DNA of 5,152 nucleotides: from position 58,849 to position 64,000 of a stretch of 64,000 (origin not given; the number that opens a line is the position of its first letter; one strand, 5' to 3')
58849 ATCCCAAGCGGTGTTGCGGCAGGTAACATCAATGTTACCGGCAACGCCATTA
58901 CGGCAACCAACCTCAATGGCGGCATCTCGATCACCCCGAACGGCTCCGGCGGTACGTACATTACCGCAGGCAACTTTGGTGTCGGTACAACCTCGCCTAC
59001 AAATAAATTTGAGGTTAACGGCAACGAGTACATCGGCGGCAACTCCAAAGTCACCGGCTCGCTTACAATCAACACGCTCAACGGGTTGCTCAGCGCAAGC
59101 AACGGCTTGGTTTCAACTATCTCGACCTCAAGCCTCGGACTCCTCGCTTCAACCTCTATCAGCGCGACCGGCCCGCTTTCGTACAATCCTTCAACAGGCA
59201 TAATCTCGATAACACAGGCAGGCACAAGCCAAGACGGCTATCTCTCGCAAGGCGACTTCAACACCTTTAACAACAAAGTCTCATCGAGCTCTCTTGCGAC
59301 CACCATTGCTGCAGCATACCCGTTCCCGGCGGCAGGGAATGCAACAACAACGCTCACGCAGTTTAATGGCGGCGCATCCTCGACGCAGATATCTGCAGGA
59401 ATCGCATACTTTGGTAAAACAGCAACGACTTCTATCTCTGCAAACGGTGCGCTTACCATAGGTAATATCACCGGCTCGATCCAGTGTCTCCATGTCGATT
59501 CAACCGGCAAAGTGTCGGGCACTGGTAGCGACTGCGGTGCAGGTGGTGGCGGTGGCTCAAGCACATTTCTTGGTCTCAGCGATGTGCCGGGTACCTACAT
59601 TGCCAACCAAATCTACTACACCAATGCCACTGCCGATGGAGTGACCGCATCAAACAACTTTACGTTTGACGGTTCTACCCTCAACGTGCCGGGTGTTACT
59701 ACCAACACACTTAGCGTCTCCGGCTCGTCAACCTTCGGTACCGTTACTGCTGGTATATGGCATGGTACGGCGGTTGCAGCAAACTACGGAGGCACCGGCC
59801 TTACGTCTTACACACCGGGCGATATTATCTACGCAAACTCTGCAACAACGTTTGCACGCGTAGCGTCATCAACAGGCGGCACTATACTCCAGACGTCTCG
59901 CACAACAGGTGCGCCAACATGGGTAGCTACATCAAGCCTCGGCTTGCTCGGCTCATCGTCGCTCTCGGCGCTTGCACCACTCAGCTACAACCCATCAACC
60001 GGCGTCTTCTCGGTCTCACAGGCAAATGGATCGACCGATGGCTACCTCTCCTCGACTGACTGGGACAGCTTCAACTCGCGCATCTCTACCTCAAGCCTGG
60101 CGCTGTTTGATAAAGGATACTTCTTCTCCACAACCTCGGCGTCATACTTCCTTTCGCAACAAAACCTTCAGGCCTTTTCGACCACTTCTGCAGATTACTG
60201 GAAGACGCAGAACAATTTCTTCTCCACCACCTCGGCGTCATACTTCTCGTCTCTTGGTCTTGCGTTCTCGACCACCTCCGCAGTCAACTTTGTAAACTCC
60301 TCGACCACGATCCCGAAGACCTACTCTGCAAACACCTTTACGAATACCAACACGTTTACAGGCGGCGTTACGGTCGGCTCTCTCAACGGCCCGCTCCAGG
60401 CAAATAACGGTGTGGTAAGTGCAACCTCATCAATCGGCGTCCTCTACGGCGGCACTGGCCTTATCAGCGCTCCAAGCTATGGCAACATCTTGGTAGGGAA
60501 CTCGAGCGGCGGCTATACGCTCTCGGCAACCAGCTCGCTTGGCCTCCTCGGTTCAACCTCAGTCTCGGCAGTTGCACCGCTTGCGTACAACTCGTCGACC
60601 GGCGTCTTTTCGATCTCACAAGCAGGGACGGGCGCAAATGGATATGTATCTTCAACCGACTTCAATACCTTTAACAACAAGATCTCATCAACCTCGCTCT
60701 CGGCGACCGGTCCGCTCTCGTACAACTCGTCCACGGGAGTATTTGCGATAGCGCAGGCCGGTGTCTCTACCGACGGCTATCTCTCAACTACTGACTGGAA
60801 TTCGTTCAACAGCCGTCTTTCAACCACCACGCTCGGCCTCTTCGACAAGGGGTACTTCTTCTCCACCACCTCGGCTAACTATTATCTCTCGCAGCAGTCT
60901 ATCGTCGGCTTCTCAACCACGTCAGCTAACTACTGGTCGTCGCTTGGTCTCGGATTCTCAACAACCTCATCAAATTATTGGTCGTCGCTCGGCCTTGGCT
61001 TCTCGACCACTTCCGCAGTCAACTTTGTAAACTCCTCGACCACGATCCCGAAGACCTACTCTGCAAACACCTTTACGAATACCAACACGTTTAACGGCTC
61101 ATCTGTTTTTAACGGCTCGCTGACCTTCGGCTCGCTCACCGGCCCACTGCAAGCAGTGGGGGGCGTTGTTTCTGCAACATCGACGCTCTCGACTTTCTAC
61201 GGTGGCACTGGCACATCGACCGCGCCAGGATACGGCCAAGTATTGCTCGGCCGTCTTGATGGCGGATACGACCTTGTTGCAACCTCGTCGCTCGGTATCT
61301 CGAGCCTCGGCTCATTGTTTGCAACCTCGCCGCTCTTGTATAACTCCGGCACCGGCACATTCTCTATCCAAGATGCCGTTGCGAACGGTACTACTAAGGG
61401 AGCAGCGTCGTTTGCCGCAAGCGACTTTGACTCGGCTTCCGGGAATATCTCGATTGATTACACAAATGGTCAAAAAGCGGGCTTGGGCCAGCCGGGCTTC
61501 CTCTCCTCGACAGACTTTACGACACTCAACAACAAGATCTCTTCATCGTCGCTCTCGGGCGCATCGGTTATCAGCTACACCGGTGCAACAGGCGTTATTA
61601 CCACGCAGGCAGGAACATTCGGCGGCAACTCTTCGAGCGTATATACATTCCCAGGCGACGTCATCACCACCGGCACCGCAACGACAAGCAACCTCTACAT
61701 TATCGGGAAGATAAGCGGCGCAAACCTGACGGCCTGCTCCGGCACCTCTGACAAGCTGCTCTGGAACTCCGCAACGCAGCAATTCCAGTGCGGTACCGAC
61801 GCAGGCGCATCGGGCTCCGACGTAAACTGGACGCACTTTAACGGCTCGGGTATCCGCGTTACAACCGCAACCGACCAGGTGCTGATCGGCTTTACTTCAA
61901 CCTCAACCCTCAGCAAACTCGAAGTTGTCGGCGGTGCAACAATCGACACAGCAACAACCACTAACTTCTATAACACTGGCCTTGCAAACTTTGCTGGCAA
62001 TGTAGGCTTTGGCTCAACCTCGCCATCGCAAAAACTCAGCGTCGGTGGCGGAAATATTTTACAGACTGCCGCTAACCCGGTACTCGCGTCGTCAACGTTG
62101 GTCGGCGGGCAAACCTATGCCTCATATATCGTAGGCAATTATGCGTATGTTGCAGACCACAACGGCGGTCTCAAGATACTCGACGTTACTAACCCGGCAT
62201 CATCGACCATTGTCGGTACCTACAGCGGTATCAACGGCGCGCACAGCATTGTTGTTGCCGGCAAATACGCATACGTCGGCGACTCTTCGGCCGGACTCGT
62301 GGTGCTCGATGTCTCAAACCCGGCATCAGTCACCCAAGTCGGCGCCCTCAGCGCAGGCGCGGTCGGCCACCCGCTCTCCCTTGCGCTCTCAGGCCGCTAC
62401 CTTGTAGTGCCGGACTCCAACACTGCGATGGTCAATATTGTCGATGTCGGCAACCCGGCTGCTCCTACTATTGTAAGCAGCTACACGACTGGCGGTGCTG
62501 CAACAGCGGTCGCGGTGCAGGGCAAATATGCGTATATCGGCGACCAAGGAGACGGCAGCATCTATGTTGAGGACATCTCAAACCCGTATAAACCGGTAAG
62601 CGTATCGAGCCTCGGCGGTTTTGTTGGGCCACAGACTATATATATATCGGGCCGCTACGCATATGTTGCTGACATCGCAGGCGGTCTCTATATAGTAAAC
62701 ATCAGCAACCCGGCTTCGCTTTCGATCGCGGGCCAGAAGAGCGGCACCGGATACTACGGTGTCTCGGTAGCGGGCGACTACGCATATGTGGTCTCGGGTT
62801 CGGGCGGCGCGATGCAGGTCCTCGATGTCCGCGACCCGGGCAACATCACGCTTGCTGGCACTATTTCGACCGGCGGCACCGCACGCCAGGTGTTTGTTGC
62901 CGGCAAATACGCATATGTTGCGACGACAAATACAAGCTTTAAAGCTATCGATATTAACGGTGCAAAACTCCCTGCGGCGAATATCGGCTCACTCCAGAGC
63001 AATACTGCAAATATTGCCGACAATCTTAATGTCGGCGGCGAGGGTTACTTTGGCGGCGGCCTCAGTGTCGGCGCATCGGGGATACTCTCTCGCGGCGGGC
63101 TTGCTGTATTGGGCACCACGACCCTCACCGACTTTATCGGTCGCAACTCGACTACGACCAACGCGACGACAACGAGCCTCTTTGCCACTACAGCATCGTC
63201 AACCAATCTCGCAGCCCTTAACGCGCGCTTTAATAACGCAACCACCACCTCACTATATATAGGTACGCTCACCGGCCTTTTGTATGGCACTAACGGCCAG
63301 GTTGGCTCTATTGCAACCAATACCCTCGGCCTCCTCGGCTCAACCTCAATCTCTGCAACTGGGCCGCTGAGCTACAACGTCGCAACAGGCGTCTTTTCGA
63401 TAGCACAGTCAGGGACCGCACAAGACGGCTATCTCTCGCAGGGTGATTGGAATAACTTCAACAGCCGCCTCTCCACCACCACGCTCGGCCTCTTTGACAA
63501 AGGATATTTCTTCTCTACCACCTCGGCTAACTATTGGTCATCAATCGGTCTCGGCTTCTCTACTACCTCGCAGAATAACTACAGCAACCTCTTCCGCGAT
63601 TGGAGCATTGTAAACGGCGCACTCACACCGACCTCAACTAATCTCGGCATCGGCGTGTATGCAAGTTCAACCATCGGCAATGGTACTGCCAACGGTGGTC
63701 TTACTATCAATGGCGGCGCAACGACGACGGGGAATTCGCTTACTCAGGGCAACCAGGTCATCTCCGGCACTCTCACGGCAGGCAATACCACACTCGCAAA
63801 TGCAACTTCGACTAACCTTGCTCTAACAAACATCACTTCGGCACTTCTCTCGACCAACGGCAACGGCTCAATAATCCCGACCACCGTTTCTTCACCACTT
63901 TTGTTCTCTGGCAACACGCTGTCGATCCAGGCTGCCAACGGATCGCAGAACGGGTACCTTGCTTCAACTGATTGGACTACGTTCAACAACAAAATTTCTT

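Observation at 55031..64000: Giant surface protein (more than 2,500 aa, truncated) and an upstream tail-anchored paralog share a cytoplasmic HTH_17/excisionase-like N-terminal domain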

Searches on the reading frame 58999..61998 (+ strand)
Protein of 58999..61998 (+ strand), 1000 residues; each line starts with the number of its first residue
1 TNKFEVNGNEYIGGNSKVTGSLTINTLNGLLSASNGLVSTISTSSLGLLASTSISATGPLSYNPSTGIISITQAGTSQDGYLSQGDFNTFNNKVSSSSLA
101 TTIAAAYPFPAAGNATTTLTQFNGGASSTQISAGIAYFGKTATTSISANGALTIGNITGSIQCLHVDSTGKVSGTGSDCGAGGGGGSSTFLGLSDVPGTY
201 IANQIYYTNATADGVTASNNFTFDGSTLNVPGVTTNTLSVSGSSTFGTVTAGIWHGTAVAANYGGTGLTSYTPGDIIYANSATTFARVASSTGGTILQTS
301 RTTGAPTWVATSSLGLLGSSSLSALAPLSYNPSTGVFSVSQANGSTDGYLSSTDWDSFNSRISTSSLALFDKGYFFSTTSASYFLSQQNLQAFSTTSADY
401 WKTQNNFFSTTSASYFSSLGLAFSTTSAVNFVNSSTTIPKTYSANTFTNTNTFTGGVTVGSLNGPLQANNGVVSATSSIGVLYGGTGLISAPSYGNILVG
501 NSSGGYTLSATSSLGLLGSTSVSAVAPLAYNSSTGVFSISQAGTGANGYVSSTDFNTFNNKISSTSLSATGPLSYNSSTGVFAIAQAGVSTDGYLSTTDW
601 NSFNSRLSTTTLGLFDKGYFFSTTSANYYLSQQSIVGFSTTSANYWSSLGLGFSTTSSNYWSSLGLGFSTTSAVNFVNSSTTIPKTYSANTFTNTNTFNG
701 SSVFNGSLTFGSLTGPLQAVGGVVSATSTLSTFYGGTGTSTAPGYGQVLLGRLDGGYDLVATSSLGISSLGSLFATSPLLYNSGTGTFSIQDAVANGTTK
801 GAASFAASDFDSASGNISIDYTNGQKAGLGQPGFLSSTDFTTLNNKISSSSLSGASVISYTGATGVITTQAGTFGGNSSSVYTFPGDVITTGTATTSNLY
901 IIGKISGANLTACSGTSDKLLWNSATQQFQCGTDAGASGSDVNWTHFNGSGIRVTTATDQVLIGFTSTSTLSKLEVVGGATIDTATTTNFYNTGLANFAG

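Call 94: search_dna_similar(query=window:58999-61998:+, collection=phages, mode=protein, max_evalue=0.00001, max_rows=12)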
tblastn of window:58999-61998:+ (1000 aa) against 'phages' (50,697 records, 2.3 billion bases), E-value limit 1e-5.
Records with a match: 1; places in all: 1; records where one place covers at least 80% of the query: 0.
Best place of each record, by identity: <60% 1.
By first word of the organism name: uncultured 1.
By host as written in the record: - 1.
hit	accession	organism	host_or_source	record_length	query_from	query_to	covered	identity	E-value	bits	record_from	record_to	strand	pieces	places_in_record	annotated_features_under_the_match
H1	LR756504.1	uncultured phage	metagenomic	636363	563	612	5%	52.0%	5e-6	57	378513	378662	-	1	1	record has no annotation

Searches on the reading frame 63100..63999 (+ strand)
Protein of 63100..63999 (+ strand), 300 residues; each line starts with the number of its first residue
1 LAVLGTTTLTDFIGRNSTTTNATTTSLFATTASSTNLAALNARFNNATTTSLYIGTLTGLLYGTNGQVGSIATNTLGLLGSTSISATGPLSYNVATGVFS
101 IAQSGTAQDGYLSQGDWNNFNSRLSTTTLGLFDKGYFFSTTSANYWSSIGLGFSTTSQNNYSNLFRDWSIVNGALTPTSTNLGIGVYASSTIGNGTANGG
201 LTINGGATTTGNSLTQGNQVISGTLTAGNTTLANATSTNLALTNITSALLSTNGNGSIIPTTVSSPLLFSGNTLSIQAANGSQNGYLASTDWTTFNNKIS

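Call 30: find_related_loci(query=window:63100-63999:+, collection=genome_contigs, flank=10000)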
Query window:63100-63999:+ (300 aa) in genome_contigs; peptide patterns used: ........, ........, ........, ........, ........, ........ (x = any residue, [..] = any of these).
340 stretches matched a pattern; 185 encode a relative of the query (tblastn E <= 1e-3); the best 80 are kept; 77 distinct loci.
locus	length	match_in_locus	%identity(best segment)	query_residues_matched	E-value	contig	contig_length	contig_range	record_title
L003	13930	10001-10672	63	1-210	8e-64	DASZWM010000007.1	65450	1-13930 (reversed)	MAG TPA_asm: Candidatus Paceibacterota bacterium isolate SMAG_U6157 k141_44386, whole genome shotgun sequence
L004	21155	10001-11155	39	54-300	2e-39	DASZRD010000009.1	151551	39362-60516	MAG TPA_asm: Candidatus Paceibacterota bacterium isolate SMAG_U6015 k141_1099950, whole genome shotgun sequence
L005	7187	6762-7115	66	188-300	1e-36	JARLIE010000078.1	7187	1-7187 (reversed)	MAG: Candidatus Paceibacterota bacterium isolate MAG_CO249 MetaCoAG_Bin_249_Oxic_k141_587250, whole genome shotgun seque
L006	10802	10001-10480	46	114-272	2e-24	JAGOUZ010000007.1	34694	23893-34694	MAG: Candidatus Paceibacterota bacterium isolate Gw_Eff_bin_534 Gw_Eff_2247_length_34694_cov_6.965777, whole genome shot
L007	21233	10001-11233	35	6-300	1e-22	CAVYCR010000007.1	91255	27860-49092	MAG: Candidatus Kaiserbacteria bacterium isolate MFD04540.bin.2.11 genome assembly, contig: contig_3954, whole genome sh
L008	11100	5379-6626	63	15-300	1e-20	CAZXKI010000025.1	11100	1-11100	MAG TPA_asm: uncultured Candidatus Saccharibacteria bacterium isolate SRP292972_co1_114 genome assembly, contig: NODE_24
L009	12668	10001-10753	34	81-300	2e-17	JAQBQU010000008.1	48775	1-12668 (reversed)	MAG: Candidatus Kaiserbacteria bacterium isolate RYN_381 scaffold_1219896, whole genome shotgun sequence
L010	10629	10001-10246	58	82-300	4e-17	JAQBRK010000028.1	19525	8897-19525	MAG: Parcubacteria group bacterium isolate RYN_397 scaffold_1856999, whole genome shotgun sequence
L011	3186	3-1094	36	64-299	1e-16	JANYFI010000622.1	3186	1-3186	MAG: Ferruginibacter sp. isolate 339R_metabinner_124 339R_k141_1054055, whole genome shotgun sequence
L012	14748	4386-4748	41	216-300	4e-15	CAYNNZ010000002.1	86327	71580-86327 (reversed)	MAG TPA_asm: uncultured Candidatus Saccharibacteria bacterium isolate SRP170004_co1_499 genome assembly, contig: NODE_29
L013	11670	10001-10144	77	254-300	6e-14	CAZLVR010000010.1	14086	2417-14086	MAG TPA_asm: uncultured Candidatus Saccharibacteria bacterium isolate SRP135725_co1_66 genome assembly, contig: NODE_581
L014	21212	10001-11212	33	83-299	2e-13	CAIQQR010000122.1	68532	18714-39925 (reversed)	MAG: uncultured Bacteroidetes bacterium isolate YR1_bin-1520 genome assembly, contig: bin-1520:122/131, whole genome sho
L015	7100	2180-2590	50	49-300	2e-13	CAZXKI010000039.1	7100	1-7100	MAG TPA_asm: uncultured Candidatus Saccharibacteria bacterium isolate SRP292972_co1_114 genome assembly, contig: NODE_42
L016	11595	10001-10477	31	89-299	3e-13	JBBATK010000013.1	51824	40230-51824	MAG: Candidatus Kapaibacterium sp. isolate EUL_269 ctg13-EUL_269, whole genome shotgun sequence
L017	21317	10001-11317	32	85-300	1e-12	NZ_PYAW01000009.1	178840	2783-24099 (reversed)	Chitinophaga niastensis strain DSM 24859 Ga0180968_109, whole genome shotgun sequence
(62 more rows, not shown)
